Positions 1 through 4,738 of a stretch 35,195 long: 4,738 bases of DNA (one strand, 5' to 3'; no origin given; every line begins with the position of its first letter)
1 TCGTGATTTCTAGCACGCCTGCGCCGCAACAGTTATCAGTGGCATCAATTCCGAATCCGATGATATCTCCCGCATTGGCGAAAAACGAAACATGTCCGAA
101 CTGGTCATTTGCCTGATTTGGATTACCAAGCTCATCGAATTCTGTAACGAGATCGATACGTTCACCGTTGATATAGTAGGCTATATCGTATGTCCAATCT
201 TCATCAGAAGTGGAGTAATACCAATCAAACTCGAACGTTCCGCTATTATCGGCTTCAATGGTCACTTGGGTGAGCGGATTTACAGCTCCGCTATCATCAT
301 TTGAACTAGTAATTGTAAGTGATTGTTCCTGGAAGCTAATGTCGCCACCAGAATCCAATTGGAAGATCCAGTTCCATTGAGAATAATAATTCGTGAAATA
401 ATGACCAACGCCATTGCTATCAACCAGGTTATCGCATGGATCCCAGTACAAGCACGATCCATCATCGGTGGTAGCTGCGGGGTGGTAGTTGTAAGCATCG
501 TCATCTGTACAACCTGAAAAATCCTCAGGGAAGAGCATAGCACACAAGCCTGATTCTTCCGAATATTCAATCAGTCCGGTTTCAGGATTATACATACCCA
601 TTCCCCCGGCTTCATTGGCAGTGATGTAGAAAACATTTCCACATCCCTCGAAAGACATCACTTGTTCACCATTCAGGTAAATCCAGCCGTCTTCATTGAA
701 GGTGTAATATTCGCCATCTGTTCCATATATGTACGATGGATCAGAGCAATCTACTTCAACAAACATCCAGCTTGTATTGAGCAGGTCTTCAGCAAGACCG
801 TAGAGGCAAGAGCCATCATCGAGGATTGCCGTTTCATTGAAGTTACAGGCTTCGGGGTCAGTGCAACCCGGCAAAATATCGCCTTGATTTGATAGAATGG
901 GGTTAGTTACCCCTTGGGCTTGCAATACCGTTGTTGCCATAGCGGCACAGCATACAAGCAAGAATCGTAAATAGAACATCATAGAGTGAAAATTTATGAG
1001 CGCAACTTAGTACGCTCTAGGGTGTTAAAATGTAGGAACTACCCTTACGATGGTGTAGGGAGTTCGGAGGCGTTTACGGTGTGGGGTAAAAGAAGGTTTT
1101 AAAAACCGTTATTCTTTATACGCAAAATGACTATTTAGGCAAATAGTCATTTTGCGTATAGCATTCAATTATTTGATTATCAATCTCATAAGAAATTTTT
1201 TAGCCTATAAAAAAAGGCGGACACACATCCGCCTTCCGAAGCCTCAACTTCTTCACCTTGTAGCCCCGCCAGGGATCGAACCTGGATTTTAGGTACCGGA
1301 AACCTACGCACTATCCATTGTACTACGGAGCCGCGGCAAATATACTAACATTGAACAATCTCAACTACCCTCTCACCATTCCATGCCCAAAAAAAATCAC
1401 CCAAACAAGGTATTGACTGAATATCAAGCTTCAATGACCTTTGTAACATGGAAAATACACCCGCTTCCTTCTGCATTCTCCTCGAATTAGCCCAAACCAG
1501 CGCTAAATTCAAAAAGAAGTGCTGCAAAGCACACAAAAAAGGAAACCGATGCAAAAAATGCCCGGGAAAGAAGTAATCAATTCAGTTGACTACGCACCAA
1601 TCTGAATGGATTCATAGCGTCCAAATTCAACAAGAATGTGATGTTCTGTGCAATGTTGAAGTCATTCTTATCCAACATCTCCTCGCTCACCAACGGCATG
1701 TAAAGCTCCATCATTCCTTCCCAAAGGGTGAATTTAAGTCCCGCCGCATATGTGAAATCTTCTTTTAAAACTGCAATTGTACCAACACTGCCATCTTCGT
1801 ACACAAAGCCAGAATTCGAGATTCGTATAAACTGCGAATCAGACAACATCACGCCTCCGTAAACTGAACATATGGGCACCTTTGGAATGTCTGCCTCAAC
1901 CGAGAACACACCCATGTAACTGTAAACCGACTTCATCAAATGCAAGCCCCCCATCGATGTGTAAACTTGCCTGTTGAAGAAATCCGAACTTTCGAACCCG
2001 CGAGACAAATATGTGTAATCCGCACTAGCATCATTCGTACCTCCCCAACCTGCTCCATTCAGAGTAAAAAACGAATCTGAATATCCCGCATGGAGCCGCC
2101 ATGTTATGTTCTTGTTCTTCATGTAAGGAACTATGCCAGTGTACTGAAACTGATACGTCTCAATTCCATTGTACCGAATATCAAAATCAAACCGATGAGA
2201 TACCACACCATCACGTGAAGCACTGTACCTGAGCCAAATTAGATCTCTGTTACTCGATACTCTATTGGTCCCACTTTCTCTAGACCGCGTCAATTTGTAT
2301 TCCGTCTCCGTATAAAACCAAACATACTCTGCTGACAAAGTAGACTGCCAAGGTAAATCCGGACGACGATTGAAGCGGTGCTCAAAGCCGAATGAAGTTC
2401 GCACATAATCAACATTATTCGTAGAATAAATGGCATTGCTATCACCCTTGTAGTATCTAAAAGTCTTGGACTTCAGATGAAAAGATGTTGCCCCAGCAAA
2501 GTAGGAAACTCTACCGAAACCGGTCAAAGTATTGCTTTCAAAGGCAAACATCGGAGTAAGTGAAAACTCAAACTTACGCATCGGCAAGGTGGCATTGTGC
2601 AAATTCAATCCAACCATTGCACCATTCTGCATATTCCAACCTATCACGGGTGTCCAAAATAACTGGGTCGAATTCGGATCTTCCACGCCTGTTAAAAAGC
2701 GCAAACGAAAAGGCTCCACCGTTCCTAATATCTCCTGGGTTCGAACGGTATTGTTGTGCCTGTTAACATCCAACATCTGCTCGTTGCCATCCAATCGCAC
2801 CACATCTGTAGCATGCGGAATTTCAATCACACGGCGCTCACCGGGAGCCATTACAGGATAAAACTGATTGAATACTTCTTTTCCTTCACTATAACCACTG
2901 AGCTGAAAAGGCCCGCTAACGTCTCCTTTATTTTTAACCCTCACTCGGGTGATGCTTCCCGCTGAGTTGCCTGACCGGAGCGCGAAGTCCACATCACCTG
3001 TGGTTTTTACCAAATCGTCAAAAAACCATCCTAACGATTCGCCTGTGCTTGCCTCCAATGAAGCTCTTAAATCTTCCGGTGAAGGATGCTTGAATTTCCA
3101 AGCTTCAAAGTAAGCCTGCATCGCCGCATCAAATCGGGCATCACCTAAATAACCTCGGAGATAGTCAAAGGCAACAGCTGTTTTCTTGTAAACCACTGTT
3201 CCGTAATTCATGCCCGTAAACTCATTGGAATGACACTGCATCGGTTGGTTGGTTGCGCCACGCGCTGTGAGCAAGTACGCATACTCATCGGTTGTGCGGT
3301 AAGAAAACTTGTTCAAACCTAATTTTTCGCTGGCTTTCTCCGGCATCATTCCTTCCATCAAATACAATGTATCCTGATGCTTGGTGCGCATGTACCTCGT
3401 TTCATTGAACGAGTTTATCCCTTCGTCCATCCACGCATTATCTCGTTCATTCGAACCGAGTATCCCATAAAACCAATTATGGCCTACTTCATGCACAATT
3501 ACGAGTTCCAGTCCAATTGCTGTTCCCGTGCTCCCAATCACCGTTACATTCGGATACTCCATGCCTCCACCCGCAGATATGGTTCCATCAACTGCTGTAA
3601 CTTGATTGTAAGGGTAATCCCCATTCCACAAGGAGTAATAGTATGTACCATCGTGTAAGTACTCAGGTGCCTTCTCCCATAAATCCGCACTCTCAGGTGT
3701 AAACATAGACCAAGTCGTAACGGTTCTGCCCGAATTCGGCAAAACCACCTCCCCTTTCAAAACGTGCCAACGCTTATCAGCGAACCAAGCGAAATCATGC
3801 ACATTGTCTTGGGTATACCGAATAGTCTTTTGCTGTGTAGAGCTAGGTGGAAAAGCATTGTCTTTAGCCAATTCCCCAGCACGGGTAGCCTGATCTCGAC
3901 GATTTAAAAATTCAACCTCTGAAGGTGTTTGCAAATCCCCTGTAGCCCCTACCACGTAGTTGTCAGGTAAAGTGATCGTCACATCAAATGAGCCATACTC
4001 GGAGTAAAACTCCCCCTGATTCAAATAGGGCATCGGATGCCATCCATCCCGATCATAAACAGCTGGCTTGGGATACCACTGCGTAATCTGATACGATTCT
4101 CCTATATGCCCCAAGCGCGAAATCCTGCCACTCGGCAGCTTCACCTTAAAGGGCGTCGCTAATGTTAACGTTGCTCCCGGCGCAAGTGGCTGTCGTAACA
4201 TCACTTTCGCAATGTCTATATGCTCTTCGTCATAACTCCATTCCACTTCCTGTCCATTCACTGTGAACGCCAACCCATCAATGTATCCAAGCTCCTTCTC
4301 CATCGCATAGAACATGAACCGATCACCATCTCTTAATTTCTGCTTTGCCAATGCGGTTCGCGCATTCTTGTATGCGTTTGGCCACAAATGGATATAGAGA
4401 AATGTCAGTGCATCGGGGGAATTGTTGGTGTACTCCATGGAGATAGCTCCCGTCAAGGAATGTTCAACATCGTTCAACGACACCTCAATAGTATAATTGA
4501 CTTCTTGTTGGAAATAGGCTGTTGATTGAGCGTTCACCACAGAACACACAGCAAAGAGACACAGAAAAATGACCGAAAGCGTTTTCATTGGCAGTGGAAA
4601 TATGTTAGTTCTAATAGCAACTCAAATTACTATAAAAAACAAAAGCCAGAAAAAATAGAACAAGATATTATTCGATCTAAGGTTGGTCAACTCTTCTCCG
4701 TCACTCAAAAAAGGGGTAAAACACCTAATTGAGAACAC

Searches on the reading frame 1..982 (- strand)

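Call 4: search_protein_families(library=pfam, proteins=[window:1-982:-], max_evalue=1)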
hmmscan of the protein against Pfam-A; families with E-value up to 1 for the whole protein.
window:1-982:- (327 aa): 0 families

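Call 5: search_protein_families(library=ncbifam, proteins=[window:1-982:-], max_evalue=1)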
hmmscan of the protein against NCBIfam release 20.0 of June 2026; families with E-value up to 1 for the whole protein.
window:1-982:- (327 aa): 0 families

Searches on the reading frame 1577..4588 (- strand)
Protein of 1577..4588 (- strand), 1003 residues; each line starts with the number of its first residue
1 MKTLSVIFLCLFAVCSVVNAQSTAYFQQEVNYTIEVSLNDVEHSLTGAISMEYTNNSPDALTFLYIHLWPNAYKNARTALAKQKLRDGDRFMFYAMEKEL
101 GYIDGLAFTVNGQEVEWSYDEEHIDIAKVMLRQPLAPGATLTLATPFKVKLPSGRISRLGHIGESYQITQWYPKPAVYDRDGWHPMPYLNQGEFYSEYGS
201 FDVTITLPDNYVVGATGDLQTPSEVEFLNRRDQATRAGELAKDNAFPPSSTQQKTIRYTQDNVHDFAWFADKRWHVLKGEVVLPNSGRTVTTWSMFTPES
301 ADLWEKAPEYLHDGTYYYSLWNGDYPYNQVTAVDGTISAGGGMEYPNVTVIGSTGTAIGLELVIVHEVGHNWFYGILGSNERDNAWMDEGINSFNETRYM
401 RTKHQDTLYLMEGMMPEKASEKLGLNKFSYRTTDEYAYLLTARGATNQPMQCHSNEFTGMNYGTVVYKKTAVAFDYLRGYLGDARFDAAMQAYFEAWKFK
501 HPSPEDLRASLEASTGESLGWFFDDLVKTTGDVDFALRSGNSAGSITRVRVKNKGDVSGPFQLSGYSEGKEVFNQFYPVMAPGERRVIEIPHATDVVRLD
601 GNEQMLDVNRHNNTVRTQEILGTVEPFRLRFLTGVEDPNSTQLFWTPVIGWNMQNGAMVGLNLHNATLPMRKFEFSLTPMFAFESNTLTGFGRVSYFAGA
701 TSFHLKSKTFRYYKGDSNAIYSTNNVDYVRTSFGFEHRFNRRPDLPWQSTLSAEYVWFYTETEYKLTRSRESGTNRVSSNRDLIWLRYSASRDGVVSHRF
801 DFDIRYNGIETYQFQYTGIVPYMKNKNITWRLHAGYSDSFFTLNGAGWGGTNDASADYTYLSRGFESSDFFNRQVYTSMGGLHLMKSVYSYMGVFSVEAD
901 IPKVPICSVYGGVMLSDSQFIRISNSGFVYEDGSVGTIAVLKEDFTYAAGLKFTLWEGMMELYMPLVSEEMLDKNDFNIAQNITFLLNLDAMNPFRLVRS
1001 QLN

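Call 44: search_protein_families(library=pfam, proteins=[window:1577-4588:-], max_evalue=0.00001)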
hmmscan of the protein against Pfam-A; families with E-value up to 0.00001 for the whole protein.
window:1577-4588:- (1003 aa): 1 family
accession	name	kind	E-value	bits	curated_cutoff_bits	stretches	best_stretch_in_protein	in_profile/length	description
PF01433.26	Peptidase_M1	-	1.2e-15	58.2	27.7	1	321-524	17-216/218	Peptidase family M1 domain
